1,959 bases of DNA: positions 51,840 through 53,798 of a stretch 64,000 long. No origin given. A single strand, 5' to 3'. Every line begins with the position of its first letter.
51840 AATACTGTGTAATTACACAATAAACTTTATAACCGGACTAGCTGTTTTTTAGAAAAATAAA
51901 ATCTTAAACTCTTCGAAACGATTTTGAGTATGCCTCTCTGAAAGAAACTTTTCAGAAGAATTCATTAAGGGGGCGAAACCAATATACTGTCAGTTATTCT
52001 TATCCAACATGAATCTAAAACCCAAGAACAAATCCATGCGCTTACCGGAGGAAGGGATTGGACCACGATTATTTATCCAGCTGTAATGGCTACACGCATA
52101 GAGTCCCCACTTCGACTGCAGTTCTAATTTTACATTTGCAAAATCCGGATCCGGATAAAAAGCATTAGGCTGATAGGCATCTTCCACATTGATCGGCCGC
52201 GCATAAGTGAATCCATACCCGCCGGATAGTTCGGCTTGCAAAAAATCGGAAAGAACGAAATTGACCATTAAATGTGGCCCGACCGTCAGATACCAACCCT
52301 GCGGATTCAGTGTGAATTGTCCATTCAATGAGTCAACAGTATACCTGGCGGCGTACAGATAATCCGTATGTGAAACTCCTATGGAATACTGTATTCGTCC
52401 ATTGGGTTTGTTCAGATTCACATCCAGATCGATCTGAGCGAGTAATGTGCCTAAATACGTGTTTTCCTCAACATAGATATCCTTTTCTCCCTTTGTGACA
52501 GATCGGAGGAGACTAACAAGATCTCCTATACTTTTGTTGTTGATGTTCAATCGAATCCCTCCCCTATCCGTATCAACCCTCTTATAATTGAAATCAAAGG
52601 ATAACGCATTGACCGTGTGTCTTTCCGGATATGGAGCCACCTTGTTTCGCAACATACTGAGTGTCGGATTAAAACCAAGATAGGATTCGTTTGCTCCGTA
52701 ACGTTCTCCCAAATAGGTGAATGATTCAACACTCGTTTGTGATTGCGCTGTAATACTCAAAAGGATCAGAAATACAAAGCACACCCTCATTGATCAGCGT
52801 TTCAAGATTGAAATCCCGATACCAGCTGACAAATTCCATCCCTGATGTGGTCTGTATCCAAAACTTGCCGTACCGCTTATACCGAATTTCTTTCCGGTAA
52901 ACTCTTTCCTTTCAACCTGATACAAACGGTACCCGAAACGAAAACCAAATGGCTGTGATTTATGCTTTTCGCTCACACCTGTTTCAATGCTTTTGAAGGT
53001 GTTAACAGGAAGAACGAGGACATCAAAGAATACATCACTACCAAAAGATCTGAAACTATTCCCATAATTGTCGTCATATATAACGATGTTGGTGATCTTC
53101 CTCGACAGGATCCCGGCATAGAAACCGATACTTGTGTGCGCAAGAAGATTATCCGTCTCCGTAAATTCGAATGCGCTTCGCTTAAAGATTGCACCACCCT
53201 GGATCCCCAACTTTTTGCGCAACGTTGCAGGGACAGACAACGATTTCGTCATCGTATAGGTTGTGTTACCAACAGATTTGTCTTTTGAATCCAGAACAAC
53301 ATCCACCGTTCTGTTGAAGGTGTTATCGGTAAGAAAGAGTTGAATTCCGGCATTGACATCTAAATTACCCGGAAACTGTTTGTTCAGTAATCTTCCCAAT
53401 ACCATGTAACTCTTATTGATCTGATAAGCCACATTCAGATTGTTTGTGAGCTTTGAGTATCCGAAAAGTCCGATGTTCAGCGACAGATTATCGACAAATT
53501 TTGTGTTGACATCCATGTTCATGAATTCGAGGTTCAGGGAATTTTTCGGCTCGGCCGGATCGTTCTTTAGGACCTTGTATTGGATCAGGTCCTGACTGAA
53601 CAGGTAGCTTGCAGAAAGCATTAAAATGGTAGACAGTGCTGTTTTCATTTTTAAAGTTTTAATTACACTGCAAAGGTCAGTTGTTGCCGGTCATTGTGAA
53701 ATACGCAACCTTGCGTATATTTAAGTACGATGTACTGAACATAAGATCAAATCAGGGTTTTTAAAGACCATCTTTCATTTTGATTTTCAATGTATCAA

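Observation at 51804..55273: Shared 22-bp palindrome at a fixed 20-nt distance from -7 boxes defines a candidate regulon of an adjacent LuxR-type two-component system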

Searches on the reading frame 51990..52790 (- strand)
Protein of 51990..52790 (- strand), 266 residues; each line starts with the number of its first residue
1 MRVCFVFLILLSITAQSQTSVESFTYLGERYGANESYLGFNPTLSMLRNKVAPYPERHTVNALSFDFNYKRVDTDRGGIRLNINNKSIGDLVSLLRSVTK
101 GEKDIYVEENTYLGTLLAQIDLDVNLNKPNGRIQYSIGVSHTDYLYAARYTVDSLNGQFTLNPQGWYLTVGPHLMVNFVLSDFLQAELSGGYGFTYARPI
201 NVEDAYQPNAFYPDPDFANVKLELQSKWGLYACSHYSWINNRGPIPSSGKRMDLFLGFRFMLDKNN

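Call 5: search_protein_families(library=pfam, proteins=[window:51990-52790:-], max_evalue=0.01)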
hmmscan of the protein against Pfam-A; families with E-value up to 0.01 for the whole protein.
window:51990-52790:- (266 aa): 0 families

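Call 8: search_protein_families(library=ncbifam, proteins=[window:51990-52790:-], max_evalue=0.01)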
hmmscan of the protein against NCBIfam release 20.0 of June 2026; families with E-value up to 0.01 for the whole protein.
window:51990-52790:- (266 aa): 0 families

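Call 38: find_homologous_proteins(query=window:51990-52790:-, max_evalue=0.00001)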
Query window:51990-52790:- (266 aa): 9 proteins with E <= 0.00001 among 377 candidates.
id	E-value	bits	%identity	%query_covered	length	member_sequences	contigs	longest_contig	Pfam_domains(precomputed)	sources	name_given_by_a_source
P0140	1.0e-177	607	100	100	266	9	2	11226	-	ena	-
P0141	1.1e-156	538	88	100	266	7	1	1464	-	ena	-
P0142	1.0e-155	535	85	100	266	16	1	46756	-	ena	-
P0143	1.6e-155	534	86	100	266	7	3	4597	-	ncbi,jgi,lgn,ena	jgi:hypothetical protein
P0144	1.2e-149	515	82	100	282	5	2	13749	-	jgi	jgi:hypothetical protein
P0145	1.0e-145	502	82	97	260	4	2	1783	-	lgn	-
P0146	1.1e-144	498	80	100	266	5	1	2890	-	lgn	-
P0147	5.5e-80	286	50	99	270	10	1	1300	-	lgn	-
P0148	2.6e-51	192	38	99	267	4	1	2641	-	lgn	-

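Call 52: predict_structure(alignment_id=A2)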
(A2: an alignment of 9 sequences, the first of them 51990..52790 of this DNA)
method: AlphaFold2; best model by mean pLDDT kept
length: 266 residues; sequences in the alignment: 9
mean_pLDDT: 66.7   pTM: 0.67
mean pLDDT of the five models: 66.7, 62.8, 62.5, 51.3, 39.5
residues with pLDDT >= 90: 11; 70-90: 120; 50-70: 76; < 50: 59
segments of 3 or more residues with pLDDT < 50: 11-16, 91-112, 147-161, 204-214
pLDDT, mean of each block of 10 residues (from residue 1): 54 57 78 74 71 57 72 72 66 43 38 62 82 86 58 43 62 89 89 68 47 62 88 82 59 81 61
secondary structure, 60 per line:
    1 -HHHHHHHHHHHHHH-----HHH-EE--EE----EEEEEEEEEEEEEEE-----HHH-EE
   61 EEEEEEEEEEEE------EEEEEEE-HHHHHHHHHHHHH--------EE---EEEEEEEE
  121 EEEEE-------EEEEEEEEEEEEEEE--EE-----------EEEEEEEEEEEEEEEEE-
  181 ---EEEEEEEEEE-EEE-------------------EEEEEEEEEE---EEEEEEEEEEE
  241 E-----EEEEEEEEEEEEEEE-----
elements in order: H2-15 E35-49 E59-72 E79-85 H87-99 E113-125 E133-147 E163-179 E184-193 E195-197 E217-226 E230-241 E247-261
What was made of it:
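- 51990..52790 (-): Target 2b: U266, a second signal-peptide protein co-transcribed with U284, predicted to be an outer-membrane beta-barrel. AF2 model pLDDT 66.7, pTM 0.67 (call 52).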

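Call 60: fold_search(model_id=the predicted structure, library=pdb)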
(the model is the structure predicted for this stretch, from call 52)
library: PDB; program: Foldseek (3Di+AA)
matches with E <= 10: 875; with E <= 0.001: 11
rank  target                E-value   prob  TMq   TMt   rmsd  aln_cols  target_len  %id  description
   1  2x56                  3.4e-04  1.00  0.39  0.38  11.2       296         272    7  Yersinia Pestis Plasminogen Activator Pla (Native) (released 2010-07-28)
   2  2x55                  3.6e-04  1.00  0.41  0.40  11.4       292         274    6  Yersinia Pestis Plasminogen Activator Pla (Native) (released 2010-07-28)
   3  6z34                  4.8e-04  0.99  0.33  0.25  14.5       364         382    7  CymD monoaromatic hydrocarbon channel (released 2020-11-04)
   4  8qxp                  5.0e-04  1.00  0.37  0.50  12.5       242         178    7  Crystal structure of the outer membrane porin OmpW from Klebsiella pneumoniae (released 2024-01-24)
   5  2r4p_A                6.1e-04  0.98  0.31  0.22  13.6       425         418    9  Crystal structure of the long-chain fatty acid transporter FadL mutant G212E (released 2008-09-16)
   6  2ge4_MODEL_1_A        6.5e-04  0.99  0.28  0.38   9.6       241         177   12  High-resolution solution structure of outer membrane protein A transmembrane domain (released 2006-04-11)
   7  2n2l_MODEL_1_A        7.1e-04  1.00  0.30  0.46  14.3       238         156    9  NMR structure of yersinia pestis ail (attachment invasion locus) in decylphosphocholine micelles calculated wi (released 2015-07-22)
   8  2r4n_A                7.1e-04  0.91  0.26  0.19  15.9       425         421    8  Crystal structure of the long-chain fatty acid transporter FadL mutant N33A (released 2008-09-16)
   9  9fzd_A                8.3e-04  0.99  0.28  0.39  20.0       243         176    8  Structure of OmpA-long in complex with nanobody Nb39 (released 2024-07-17)
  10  3qra                  8.3e-04  0.99  0.27  0.41  15.2       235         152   10  The crystal structure of Ail, the attachment invasion locus protein of Yersinia pestis (released 2011-11-23)
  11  2r88_A                8.3e-04  0.97  0.31  0.25  16.0       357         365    8  Crystal structure of the long-chain fatty acid transporter FadL mutant delta S3 kink (released 2008-09-23)
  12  2vdf                  1.2e-03  1.00  0.38  0.44   8.8       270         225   11  Structure of the OpcA adhesion from Neisseria meningitidis determined by crystallization from the cubic mesophase (released 2007-10-23)
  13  7xw0_B                1.4e-03  1.00  0.35  0.35  11.6       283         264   10  Crystal structure of pOmpT (released 2023-05-31)
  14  3brz                  1.4e-03  0.97  0.33  0.24  13.9       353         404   10  Crystal structure of the Pseudomonas putida toluene transporter TodX (released 2008-06-10)
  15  4rl8_A                1.7e-03  0.98  0.36  0.36  10.5       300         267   13  Crystal structure of the COG4313 outer membrane channel from Pseudomonas putida F1 (released 2015-07-29)
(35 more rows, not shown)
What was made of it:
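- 51990..52790 (-): The top PDB matches are outer-membrane barrels such as Pla, OmpW, OpcA and FadL (call 60).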

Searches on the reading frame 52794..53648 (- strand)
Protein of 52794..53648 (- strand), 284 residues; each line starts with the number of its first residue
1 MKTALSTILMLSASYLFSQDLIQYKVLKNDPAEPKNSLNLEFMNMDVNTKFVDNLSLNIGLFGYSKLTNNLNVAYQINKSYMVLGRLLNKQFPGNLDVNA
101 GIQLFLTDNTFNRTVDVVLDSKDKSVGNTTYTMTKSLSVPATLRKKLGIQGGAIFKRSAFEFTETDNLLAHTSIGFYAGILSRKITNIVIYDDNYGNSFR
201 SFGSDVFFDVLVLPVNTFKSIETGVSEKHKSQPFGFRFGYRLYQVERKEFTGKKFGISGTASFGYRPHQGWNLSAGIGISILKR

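Call 5: search_protein_families(library=pfam, proteins=[window:52794-53648:-], max_evalue=0.01)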
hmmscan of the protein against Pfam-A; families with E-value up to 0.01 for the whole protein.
window:52794-53648:- (284 aa): 0 families

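Call 8: search_protein_families(library=ncbifam, proteins=[window:52794-53648:-], max_evalue=0.01)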
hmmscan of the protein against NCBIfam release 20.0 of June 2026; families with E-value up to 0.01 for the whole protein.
window:52794-53648:- (284 aa): 0 families
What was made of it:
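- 52794..53648 (-): Target 2a: U284, a signal-peptide protein of a small uncharacterised family (N-terminal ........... motif), predicted to be an outer-membrane beta-barrel. No Pfam or NCBIfam hit (calls 5, 8).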

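Call 37: find_homologous_proteins(query=window:52794-53648:-, max_evalue=0.00001)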
Query window:52794-53648:- (284 aa): 19 proteins with E <= 0.00001 among 904 candidates.
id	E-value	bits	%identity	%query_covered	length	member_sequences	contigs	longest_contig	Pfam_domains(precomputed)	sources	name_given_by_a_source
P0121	2.3e-181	619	100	100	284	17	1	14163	-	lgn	-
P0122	2.3e-165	567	88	100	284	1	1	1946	-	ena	-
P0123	1.5e-164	564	88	100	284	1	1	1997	-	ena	-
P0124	6.8e-164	562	87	100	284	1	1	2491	-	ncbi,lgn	-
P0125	6.9e-164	562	87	100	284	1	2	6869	-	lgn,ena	-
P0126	3.6e-163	560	89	100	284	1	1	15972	-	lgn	-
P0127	1.2e-161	555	86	100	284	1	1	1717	-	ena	-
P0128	5.1e-158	543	85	100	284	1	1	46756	-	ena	-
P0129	5.5e-157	539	85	100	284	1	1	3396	-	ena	-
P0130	6.1e-157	539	85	100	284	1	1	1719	-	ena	-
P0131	9.8e-157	539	85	100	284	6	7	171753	-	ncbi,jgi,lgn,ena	jgi:hypothetical protein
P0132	4.3e-155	533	83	100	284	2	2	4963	-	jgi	-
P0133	2.3e-131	455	85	85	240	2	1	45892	-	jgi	-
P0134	2.5e-127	442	67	100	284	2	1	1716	-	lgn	-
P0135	1.8e-125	436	67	100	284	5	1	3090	-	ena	-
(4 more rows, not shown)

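Call 50: predict_structure(alignment_id=A1)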
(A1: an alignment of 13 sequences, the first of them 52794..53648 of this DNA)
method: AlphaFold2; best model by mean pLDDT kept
length: 284 residues; sequences in the alignment: 13
mean_pLDDT: 72.5   pTM: 0.67
mean pLDDT of the five models: 72.5, 70.0, 69.8, 67.6, 58.2
residues with pLDDT >= 90: 41; 70-90: 132; 50-70: 83; < 50: 28
segments of 3 or more residues with pLDDT < 50: 15-23, 47-54, 84-89, 250-252
pLDDT, mean of each block of 10 residues (from residue 1): 60 47 58 76 57 56 87 85 48 72 92 72 71 68 89 82 59 89 82 65 87 82 73 85 70 66 79 76 65
secondary structure, 60 per line:
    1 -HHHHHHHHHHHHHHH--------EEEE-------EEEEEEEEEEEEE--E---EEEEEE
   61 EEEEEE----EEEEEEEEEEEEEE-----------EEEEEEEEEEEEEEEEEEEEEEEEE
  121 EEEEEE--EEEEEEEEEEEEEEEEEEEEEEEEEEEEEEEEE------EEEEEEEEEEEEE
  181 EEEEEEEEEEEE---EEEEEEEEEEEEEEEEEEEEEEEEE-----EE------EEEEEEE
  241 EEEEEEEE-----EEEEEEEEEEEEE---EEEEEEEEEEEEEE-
elements in order: H2-16 E25-28 E36-48 E55-66 E71-84 E96-126 E129-161 E168-192 E196-220 E234-248 E254-266 E270-283
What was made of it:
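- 52794..53648 (-): AF2 model pLDDT 72.5, pTM 0.67 (call 50).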

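Call 59: fold_search(model_id=the predicted structure, library=pdb)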
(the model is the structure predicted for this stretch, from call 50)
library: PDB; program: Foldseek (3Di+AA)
matches with E <= 10: 651; with E <= 0.001: 3
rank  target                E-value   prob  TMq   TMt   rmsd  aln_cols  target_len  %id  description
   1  6ehe                  7.2e-04  0.54  0.16  0.16  22.9       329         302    8  OmpTdeltaL8 (loop L8 deletion mutant of OmpT), an outer membrane protein of Vibrio cholerae (released 2018-04-25)
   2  2fgq                  7.5e-04  0.38  0.14  0.13  24.3       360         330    9  High resolution X-ray structure of Omp32 in complex with malate (released 2006-01-31)
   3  3fid_A                9.2e-04  1.00  0.34  0.33  16.1       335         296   10  LpxR from Salmonella typhimurium (released 2009-02-10)
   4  6ehb_B                1.0e-03  0.63  0.18  0.17  22.6       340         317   10  OmpU, an outer membrane protein, of Vibrio cholerae (released 2018-04-25)
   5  6ehb_C                1.1e-03  0.63  0.18  0.16  23.4       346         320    9  OmpU, an outer membrane protein, of Vibrio cholerae (released 2018-04-25)
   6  9oqa                  1.1e-03  0.97  0.27  0.17  20.9       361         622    8  Cryo-EM structure of AaaA, a Pseudomonas Aeruginosa autotransporter (released 2025-08-13)
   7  5o65_C                1.1e-03  0.95  0.27  0.28  16.9       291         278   10  Crystal Structure of the Pseudomonas functional amyloid secretion protein FapF (released 2017-08-23)
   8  6ehc_A                1.3e-03  0.69  0.20  0.19  24.0       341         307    7  OmpUdeltaN (N-terminus deletion mutant of OmpU), outer membrane protein of Vibrio cholerae (released 2018-04-25)
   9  3wi4                  1.5e-03  0.41  0.16  0.15  25.2       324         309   10  Crystal structure of wild-type PorB from Neisseria meningitidis serogroup B (released 2014-01-01)
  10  6ehb_A                1.6e-03  0.51  0.18  0.16  23.1       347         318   10  OmpU, an outer membrane protein, of Vibrio cholerae (released 2018-04-25)
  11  2wjq                  2.0e-03  0.98  0.28  0.37  15.8       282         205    9  NanC porin structure in hexagonal crystal form. (released 2009-10-13)
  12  2vdf                  2.2e-03  1.00  0.35  0.42   9.6       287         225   12  Structure of the OpcA adhesion from Neisseria meningitidis determined by crystallization from the cubic mesophase (released 2007-10-23)
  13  4y25                  2.6e-03  0.90  0.25  0.24  21.0       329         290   10  Bacterial polysaccharide outer membrane secretin (released 2016-03-16)
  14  5mdq_A                2.7e-03  0.60  0.18  0.16  24.5       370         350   10  Crystal structure of outer membrane expressed Chitoporin VhChip from Vibrio harveyi (released 2017-12-20)
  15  8bys_A                2.8e-03  0.54  0.18  0.16  23.2       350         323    8  Outer membrane attachment porin OmpM1 from Veillonella parvula, native (released 2023-11-08)
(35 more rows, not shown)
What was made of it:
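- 52794..53648 (-): Every listed PDB match is an outer-membrane beta-barrel, with low TM-scores of 0.14-0.35 (call 59).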

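Call 61: search_protein_representatives(alignment_id=A1)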
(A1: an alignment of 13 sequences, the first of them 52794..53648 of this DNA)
Query: 13 sequences, 284 profile positions. Proteins with E-value up to 0.001 (for the whole library): 184; up to 1e-10: 99; up to 1e-30: 35. The best 150 are listed.
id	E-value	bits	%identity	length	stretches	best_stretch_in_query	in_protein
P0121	1.4e-165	565.9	-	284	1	1-284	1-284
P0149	2.6e-70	253.3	-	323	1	3-283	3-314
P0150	4.2e-67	242.8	-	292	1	1-284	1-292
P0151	2.0e-65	237.3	-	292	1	9-284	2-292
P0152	3.7e-60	220.0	-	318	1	1-284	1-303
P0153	1.7e-59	217.8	-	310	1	1-283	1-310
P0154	1.7e-54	201.4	-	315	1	5-283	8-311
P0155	6.3e-53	196.3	-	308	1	1-283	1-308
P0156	2.9e-52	194.1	-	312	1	1-283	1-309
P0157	2.5e-50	187.7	-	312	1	5-284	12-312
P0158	7.4e-50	186.2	-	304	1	1-283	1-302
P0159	1.0e-47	179.2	-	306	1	1-283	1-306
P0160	1.3e-47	178.8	-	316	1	1-283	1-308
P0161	4.3e-47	177.1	-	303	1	9-284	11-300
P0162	6.9e-47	176.5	-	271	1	19-284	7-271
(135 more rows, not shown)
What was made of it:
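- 52794..53648 (-): 184 clusters among 1.84 billion representatives (call 61).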

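Call 65: find_related_loci(query=A4, collection=metagenome_contigs, flank=5000)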
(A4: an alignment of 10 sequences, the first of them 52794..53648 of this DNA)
Query A4 (284 aa) in metagenome_contigs; peptide patterns used: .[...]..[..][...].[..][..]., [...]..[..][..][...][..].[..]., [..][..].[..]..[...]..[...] (x = any residue, [..] = any of these).
600 stretches matched a pattern (row limit reached: there are more); 11 encode a relative of the query (tblastn E <= 1e-3); 11 distinct loci.
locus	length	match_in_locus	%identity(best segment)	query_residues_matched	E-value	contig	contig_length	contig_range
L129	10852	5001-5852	95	1-284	0e+0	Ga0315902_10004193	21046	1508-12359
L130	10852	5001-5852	91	1-284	2e-177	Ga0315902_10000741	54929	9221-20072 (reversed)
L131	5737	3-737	85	40-284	3e-142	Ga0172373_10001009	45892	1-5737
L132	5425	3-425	87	144-284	9e-82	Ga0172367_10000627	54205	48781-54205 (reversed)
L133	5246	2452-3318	42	1-284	3e-66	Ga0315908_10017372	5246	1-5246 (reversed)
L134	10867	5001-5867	43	1-284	3e-66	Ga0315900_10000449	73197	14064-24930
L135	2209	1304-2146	40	22-284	4e-66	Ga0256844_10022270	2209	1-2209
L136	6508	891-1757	41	1-284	6e-65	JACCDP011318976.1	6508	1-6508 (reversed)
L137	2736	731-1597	41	1-284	3e-65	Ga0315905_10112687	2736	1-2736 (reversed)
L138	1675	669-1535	41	1-284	2e-65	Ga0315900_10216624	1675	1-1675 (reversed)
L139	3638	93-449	39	171-283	7e-21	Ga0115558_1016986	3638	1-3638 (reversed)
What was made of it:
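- Tried and rejected: A closer one (A4) worked (call 65).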
